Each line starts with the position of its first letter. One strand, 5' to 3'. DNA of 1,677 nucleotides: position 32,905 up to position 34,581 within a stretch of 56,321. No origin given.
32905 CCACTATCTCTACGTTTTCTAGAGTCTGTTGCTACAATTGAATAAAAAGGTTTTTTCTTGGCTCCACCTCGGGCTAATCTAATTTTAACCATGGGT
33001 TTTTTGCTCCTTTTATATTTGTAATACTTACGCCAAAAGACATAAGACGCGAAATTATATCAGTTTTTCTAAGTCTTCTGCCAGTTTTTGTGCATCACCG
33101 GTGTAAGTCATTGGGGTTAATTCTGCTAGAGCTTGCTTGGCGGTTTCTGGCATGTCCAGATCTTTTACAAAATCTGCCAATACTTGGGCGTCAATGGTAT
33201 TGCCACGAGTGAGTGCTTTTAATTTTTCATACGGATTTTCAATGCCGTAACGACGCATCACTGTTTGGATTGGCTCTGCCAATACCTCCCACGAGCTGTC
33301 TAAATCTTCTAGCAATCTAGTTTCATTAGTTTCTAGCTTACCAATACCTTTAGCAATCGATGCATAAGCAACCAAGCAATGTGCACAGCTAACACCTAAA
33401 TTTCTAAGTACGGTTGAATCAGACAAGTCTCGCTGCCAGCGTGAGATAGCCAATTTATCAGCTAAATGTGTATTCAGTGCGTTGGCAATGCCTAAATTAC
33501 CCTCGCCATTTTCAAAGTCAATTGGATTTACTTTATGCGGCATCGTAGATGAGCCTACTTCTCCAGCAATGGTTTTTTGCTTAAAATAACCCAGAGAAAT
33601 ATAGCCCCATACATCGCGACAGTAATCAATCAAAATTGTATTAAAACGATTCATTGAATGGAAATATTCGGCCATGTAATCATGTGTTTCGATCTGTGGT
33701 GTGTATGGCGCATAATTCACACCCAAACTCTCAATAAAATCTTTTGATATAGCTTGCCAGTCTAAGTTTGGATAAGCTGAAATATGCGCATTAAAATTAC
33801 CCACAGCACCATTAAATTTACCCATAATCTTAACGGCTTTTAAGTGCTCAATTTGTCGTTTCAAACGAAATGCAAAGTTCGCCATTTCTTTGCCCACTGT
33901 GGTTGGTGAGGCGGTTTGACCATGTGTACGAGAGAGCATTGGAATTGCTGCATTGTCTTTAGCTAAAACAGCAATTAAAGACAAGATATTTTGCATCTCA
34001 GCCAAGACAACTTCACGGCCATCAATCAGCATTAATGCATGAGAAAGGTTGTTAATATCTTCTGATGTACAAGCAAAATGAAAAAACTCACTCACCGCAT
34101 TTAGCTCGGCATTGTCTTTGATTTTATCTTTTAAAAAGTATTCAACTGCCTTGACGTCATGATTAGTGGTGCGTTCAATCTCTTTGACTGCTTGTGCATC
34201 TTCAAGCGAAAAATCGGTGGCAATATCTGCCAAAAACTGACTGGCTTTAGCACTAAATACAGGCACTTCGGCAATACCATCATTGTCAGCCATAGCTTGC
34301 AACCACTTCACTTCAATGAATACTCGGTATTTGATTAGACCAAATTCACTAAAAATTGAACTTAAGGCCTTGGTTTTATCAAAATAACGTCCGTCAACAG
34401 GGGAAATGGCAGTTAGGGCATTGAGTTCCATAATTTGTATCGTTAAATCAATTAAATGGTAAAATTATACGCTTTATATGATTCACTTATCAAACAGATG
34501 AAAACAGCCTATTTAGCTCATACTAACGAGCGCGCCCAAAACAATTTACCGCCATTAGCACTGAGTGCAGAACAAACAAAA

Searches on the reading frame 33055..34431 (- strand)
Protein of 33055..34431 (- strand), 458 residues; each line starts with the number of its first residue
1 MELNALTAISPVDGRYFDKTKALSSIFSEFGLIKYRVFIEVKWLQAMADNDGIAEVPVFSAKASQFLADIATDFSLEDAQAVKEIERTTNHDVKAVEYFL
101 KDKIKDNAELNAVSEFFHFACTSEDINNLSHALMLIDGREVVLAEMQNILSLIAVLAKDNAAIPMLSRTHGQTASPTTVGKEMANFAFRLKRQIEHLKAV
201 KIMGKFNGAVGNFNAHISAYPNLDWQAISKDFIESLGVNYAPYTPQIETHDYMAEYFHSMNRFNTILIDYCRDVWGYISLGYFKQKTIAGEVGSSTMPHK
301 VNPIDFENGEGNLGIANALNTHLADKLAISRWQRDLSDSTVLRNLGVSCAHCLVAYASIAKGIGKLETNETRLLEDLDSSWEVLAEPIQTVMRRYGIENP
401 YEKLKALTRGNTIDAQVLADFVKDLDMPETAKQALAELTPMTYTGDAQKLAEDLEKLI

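Call 4: search_protein_families(library=pfam, proteins=[window:33055-34431:-], max_evalue=0.01)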
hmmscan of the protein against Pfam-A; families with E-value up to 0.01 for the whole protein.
window:33055-34431:- (458 aa): 2 families
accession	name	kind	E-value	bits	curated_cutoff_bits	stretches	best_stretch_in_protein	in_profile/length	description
PF00206.25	Lyase_1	-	5.9e-59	200.4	27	1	14-311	1-305/312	Lyase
PF08328.16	ASL_C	-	1.7e-49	167.1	35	1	330-444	1-115/115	Adenylosuccinate lyase C-terminal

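Call 44: list_cluster_members(proteins=[window:33055-34431:-, window:34456-37056:+, window:30337-31755:-, window:27069-29528:-, window:25473-27059:-, window:29658-29954:-, window:23307-23546:-, window:15794-17737:-, window:20590-23004:-, window:12093-13115:-])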
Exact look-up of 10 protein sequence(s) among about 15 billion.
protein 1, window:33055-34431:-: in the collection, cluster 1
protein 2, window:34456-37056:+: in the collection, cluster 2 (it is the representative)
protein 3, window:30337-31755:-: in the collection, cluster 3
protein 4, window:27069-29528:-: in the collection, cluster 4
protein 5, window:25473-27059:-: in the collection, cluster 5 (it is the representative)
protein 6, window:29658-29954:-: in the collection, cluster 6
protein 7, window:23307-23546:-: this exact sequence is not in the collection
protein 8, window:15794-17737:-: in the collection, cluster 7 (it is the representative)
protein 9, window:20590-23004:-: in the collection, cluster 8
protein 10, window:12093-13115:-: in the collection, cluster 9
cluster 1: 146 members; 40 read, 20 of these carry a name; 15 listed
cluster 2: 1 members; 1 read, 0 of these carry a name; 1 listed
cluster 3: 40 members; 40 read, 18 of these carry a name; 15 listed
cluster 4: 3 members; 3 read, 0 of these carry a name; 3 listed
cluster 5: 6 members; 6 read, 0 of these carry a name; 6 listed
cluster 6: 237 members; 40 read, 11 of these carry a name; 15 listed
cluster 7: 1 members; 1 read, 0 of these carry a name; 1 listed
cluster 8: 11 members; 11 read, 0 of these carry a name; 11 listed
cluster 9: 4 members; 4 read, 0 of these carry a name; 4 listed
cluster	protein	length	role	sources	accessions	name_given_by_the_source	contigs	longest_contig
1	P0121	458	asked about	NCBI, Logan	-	-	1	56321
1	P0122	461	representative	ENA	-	-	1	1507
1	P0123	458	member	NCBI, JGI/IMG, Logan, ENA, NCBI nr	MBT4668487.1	MAG: adenylosuccinate lyase [Candidatus Ruthia sp.] | adenylosuccinate lyase [Candidatus Ruthturnera sp.]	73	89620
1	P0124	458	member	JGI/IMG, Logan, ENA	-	adenylosuccinate lyase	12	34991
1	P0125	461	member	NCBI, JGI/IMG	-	Adenylosuccinate lyase (EC 4.3.2.2)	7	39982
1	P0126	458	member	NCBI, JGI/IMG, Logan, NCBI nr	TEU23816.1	MAG: adenylosuccinate lyase [Gammaproteobacteria bacterium]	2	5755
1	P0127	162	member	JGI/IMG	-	adenylosuccinate lyase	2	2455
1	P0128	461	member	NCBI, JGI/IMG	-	Adenylosuccinate lyase (EC 4.3.2.2)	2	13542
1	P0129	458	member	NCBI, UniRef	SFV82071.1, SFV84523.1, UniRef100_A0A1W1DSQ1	Adenylosuccinate lyase [hydrothermal vent metagenome] | Adenylosuccinate lyase n=1 Tax=hydrothermal vent metagenome TaxID=652676 ...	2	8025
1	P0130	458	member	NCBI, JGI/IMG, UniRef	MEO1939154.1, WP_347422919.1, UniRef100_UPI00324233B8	adenylosuccinate lyase [Candidatus Thioglobus sp.] | adenylosuccinate lyase | adenylosuccinate lyase n=1 Tax=Candidatus Thioglobus sp. TaxID=2026721 RepID=UPI00324233B8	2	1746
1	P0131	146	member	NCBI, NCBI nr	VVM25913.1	Adenylosuccinate lyase (EC [uncultured Gammaproteobacteria bacterium]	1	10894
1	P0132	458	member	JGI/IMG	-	adenylosuccinate lyase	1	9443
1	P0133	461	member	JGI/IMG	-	adenylosuccinate lyase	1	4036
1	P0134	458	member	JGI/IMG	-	adenylosuccinate lyase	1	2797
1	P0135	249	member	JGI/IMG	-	adenylosuccinate lyase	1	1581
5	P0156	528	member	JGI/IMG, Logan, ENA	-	-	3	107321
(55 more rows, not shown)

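Call 66: find_encoding_contigs(protein=P0156, flank=8000, max_places=3)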
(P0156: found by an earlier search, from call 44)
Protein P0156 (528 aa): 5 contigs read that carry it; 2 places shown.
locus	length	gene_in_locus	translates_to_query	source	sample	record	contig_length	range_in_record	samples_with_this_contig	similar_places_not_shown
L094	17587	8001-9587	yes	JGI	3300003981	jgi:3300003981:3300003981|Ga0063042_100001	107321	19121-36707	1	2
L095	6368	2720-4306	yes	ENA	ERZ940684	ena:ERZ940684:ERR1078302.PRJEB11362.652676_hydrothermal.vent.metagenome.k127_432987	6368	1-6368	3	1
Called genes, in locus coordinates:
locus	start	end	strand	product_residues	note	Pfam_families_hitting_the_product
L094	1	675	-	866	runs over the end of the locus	PF11791:Aconitase_B_N, PF06434:Aconitase_2_N, PF00330:Aconitase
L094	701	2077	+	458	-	PF00206:Lyase_1, PF08328:ASL_C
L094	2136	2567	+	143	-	PF00886:Ribosomal_S16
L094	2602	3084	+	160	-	PF01782:RimM, PF05239:PRC, PF24986:PRC_RimM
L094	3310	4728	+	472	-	PF02788:RuBisCO_large_N, PF00016:RuBisCO_large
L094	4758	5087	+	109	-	PF00101:RuBisCO_small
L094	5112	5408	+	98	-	PF00936:BMC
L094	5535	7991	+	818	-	PF12288:CsoS2_M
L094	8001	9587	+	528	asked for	PF20687:CsoSCA_N, PF20686:CsoSCA_cat, PF08936:CsoSCA_C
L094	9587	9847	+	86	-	PF03319:EutN_CcmL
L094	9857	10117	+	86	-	PF03319:EutN_CcmL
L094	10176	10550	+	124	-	PF00210:Ferritin, PF02915:Rubrerythrin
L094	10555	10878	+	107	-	PF01329:Pterin_4a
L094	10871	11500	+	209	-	PF01656:CbiA, PF07015:VirC1 (faint), PF09140:MipZ (faint), PF10609:ParA (weak), PF13614:AAA_31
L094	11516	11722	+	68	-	-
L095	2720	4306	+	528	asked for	PF20687:CsoSCA_N, PF20686:CsoSCA_cat, PF08936:CsoSCA_C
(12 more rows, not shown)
